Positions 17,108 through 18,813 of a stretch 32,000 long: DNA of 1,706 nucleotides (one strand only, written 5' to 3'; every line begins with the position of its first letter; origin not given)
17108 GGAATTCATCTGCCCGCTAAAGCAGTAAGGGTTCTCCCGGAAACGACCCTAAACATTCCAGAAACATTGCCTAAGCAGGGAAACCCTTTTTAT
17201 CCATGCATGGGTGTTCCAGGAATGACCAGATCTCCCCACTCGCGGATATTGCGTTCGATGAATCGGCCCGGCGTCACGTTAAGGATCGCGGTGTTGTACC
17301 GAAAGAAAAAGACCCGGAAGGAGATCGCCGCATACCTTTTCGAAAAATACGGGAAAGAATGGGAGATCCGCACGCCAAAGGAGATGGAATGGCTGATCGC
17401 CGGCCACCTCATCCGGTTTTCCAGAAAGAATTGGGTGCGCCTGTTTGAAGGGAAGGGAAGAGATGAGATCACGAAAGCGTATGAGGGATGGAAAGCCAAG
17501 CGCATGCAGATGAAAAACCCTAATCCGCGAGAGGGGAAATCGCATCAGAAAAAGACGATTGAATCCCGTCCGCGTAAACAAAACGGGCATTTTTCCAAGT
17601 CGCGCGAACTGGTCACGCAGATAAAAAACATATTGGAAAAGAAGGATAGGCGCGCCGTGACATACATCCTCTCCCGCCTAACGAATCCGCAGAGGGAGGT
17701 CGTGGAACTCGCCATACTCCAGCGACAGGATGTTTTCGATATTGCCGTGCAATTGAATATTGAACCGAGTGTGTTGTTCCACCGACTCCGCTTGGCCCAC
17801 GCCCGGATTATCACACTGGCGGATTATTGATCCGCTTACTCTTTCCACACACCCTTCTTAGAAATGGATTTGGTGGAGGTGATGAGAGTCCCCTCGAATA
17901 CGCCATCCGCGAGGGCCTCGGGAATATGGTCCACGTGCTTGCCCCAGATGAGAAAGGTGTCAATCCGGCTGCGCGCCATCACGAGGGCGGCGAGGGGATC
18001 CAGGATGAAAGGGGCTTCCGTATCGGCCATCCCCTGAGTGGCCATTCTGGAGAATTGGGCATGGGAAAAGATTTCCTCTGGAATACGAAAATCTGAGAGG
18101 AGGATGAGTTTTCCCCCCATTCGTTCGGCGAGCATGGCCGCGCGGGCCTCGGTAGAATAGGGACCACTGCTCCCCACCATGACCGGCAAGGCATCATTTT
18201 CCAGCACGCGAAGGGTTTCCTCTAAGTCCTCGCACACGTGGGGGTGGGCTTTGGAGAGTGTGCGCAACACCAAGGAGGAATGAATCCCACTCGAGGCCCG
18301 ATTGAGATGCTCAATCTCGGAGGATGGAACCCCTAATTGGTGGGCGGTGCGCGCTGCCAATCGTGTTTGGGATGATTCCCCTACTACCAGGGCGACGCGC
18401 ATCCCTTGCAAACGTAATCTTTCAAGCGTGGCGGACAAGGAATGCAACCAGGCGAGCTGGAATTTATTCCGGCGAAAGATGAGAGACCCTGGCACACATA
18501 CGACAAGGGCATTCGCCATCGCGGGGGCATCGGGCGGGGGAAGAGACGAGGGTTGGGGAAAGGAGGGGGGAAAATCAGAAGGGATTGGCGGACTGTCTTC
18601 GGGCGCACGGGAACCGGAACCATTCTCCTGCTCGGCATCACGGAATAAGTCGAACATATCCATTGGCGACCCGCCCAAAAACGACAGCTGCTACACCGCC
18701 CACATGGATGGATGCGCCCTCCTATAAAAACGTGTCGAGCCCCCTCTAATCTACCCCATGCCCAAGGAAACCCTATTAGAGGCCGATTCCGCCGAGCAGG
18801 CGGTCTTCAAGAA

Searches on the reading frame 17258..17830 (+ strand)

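Call 76: search_protein_families(library=pfam, proteins=[window:17258-17830:+], max_evalue=0.01)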
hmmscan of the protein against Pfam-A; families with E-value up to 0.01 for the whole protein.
window:17258-17830:+ (190 aa): 1 family
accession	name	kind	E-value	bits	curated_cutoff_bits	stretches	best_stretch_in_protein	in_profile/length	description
PF08281.18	Sigma70_r4_2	-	0.0054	16.8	25.7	0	132-180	2-50/54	Sigma-70, region 4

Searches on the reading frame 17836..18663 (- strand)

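Call 76: search_protein_families(library=pfam, proteins=[window:17836-18663:-], max_evalue=0.01)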
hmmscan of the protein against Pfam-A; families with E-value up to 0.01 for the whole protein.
window:17836-18663:- (275 aa): 1 family
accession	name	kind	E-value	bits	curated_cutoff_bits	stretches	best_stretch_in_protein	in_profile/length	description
PF00696.33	AA_kinase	-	0.002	18.3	24.9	0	53-191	3-174/234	Amino acid kinase family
